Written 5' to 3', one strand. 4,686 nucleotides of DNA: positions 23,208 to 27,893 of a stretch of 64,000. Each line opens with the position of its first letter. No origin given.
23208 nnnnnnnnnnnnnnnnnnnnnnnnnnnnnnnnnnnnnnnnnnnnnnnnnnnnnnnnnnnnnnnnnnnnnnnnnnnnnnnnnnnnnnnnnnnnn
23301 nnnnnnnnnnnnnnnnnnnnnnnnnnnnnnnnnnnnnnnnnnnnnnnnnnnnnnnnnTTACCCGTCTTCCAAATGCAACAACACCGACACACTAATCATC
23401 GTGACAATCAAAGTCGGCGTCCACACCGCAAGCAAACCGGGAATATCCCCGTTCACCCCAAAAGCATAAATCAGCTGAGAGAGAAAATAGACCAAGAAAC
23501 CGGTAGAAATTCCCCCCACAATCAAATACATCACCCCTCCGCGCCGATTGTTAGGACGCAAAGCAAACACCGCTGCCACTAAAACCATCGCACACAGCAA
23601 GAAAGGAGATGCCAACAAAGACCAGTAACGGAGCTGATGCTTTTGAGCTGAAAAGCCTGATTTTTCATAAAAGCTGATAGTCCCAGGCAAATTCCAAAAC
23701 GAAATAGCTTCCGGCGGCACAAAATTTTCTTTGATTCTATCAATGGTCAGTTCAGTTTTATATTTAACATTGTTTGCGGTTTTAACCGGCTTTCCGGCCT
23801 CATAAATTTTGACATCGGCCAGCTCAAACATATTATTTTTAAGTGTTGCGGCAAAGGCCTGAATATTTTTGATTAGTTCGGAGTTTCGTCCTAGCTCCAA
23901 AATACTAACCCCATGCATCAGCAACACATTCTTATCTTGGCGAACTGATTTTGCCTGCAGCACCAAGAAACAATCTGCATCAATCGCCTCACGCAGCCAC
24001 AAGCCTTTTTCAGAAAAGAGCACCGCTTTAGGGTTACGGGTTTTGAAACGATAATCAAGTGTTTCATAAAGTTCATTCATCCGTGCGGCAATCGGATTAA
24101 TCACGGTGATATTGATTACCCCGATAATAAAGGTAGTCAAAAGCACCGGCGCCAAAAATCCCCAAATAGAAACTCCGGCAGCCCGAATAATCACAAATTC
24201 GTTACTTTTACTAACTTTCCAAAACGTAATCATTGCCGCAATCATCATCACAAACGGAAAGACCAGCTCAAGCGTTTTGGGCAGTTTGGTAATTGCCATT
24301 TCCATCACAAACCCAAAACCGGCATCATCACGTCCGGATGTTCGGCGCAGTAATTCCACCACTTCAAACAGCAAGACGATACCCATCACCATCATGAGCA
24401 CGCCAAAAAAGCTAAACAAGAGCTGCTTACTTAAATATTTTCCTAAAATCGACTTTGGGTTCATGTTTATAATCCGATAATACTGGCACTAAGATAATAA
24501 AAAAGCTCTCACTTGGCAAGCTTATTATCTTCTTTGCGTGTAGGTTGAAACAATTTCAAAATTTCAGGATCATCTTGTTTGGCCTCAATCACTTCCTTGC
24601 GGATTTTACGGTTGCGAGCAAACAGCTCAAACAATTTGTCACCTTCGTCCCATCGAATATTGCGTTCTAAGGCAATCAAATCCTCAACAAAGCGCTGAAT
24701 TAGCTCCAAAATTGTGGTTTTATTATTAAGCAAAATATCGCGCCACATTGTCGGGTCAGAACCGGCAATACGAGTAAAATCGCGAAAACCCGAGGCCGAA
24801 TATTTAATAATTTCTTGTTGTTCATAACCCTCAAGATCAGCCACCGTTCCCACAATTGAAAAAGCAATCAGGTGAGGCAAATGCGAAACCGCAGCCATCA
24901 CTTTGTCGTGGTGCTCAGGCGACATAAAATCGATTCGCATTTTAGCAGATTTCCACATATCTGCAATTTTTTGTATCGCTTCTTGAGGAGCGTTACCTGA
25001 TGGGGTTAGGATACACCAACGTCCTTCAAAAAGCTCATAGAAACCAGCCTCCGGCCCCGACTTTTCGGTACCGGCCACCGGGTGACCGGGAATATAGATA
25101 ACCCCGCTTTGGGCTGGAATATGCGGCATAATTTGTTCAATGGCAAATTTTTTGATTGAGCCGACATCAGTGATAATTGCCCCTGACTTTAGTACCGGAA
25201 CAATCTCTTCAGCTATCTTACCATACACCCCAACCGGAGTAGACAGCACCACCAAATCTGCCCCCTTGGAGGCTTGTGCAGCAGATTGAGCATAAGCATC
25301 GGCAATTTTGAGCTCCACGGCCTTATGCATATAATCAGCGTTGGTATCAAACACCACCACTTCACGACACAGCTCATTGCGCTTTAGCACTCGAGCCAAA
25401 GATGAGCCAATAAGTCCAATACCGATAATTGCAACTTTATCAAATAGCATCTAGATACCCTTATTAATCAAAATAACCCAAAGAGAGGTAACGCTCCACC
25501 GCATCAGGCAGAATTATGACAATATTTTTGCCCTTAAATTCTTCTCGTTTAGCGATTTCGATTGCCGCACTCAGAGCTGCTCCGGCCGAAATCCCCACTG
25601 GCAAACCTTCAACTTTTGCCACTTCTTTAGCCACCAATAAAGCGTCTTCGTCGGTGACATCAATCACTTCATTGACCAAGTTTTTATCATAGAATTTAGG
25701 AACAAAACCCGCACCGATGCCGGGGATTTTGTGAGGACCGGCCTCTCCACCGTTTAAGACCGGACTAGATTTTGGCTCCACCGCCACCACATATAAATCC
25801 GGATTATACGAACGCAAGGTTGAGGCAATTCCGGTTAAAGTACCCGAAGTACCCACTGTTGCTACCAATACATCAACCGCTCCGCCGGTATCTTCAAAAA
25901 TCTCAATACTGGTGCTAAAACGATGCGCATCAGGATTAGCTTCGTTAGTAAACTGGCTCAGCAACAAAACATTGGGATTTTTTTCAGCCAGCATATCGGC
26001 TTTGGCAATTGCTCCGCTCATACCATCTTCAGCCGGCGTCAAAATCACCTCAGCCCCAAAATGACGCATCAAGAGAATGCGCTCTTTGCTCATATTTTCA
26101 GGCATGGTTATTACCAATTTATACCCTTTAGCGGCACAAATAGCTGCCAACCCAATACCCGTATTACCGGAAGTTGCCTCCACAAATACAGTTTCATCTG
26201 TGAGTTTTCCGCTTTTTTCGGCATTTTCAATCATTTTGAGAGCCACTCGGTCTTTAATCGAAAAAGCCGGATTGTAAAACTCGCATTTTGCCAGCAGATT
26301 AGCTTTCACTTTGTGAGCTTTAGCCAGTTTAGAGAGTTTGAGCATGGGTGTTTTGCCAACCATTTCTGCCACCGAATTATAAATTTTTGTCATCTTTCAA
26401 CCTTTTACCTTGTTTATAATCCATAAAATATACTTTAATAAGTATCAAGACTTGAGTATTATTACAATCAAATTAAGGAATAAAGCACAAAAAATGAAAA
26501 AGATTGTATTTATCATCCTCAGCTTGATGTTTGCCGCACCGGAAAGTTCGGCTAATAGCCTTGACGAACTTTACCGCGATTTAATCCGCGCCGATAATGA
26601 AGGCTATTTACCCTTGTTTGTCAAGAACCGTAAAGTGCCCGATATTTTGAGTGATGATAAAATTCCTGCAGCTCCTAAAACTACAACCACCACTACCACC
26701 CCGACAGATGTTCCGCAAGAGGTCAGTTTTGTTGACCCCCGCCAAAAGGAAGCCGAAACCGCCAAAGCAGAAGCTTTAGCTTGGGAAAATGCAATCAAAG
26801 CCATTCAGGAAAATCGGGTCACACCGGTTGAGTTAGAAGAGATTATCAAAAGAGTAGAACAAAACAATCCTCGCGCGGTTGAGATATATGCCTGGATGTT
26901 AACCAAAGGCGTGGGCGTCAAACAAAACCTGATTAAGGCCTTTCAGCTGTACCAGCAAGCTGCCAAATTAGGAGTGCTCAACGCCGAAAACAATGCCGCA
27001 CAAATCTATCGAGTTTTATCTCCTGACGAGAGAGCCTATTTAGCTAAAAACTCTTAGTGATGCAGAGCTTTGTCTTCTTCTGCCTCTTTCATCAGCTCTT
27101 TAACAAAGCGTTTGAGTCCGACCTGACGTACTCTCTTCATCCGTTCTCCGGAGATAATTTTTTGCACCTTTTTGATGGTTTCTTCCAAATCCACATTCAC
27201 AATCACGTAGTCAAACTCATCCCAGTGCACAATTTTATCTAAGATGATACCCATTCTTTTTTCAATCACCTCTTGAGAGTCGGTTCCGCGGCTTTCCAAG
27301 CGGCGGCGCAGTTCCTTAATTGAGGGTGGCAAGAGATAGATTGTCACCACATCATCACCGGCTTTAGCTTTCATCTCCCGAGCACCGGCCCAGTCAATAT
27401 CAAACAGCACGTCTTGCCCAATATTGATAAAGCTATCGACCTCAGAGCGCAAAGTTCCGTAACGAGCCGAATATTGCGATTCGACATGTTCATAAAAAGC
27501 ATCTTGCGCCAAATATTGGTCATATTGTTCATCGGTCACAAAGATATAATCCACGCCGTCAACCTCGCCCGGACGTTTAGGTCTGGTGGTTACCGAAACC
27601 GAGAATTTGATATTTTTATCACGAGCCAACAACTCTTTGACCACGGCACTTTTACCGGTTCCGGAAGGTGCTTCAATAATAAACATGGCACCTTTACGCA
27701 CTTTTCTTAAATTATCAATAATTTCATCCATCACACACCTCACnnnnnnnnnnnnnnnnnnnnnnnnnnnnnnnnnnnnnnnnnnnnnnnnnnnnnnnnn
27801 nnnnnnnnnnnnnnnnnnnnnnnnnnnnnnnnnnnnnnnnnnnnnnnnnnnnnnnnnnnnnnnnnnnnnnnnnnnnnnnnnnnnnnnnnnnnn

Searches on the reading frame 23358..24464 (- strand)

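Call 12: search_protein_families(library=pfam, proteins=[window:23358-24464:-], max_evalue=0.00001)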
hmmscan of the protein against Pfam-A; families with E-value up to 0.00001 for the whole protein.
window:23358-24464:- (368 aa): 1 family
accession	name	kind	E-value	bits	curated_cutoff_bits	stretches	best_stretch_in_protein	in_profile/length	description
PF03739.19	LptF_LptG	-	1.2e-62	212.5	27.9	1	9-362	1-351/353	Lipopolysaccharide export system permease LptF/LptG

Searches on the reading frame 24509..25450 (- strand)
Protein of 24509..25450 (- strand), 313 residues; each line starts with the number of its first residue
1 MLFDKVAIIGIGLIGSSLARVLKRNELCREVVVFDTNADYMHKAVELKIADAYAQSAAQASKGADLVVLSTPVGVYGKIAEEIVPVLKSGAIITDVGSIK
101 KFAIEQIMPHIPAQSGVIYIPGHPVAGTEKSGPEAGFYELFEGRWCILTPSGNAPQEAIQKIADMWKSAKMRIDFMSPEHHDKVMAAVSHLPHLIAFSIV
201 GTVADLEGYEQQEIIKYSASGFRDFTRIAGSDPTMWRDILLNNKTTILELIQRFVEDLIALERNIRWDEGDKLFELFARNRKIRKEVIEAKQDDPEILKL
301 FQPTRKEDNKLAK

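Call 12: search_protein_families(library=pfam, proteins=[window:24509-25450:-], max_evalue=0.00001)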
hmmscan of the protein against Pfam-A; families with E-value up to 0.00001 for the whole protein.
window:24509-25450:- (313 aa): 6 families
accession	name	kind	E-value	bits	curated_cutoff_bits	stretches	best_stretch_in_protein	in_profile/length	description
PF02153.23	PDH_N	-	2.9e-36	124.8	26.5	1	18-173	1-152/154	Prephenate dehydrogenase, nucleotide-binding domain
PF20463.3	PDH_C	-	1.1e-30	106.4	22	1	177-278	1-101/102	Prephenate dehydrogenase, dimerization domain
PF03807.23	F420_oxidored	-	1.8e-08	35.3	21.6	1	5-96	1-91/94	NADP oxidoreductase coenzyme F420-dependent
PF03446.21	NAD_binding_2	-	1.8e-08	35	21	1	5-130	1-124/161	NAD binding domain of 6-phosphogluconate dehydrogenase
PF00056.29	Ldh_1_N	-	3.5e-06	27.5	27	0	5-70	2-76/141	lactate/malate dehydrogenase, NAD binding domain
PF01118.30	Semialdhyde_dh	-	7.4e-06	26.8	26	0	5-98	1-98/121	Semialdehyde dehydrogenase, NAD binding domain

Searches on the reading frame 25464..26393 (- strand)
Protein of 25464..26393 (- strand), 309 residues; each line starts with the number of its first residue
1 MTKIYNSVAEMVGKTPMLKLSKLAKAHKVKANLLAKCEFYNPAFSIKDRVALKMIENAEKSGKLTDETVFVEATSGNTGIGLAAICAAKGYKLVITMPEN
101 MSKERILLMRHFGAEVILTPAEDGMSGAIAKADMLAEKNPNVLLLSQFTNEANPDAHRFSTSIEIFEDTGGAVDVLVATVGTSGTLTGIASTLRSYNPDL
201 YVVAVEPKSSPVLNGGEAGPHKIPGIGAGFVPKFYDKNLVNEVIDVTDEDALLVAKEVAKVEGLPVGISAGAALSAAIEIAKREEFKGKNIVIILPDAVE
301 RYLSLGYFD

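Call 12: search_protein_families(library=pfam, proteins=[window:25464-26393:-], max_evalue=0.00001)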
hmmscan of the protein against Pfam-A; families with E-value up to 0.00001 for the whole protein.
window:25464-26393:- (309 aa): 1 family
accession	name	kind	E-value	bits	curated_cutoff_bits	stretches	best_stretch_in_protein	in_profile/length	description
PF00291.31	PALP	-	5.7e-73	246.2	35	1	10-297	3-295/295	Pyridoxal-phosphate dependent enzyme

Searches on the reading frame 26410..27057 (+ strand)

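Call 13: search_protein_families(library=pfam, proteins=[window:26410-27057:+], max_evalue=0.00001)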
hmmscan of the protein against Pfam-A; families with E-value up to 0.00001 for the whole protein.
window:26410-27057:+ (215 aa): 1 family
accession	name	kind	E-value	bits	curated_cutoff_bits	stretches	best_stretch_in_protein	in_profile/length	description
PF08238.18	Sel1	-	1.2e-06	29.2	30.7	1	160-188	7-35/36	Sel1 repeat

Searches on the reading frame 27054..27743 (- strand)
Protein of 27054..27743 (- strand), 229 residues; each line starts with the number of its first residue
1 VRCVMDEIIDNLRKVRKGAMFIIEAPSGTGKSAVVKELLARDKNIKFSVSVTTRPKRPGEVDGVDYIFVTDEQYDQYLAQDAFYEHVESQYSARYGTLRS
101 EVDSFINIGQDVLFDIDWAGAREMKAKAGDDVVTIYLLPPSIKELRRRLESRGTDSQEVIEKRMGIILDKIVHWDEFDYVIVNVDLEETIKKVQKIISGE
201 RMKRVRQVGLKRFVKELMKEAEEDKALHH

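Call 13: search_protein_families(library=pfam, proteins=[window:27054-27743:-], max_evalue=0.00001)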
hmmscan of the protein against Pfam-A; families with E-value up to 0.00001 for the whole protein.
window:27054-27743:- (229 aa): 1 family
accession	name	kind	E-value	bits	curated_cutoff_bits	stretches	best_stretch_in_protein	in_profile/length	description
PF00625.27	Guanylate_kin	-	2.4e-42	145.1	25.2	1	20-198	4-180/182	Guanylate kinase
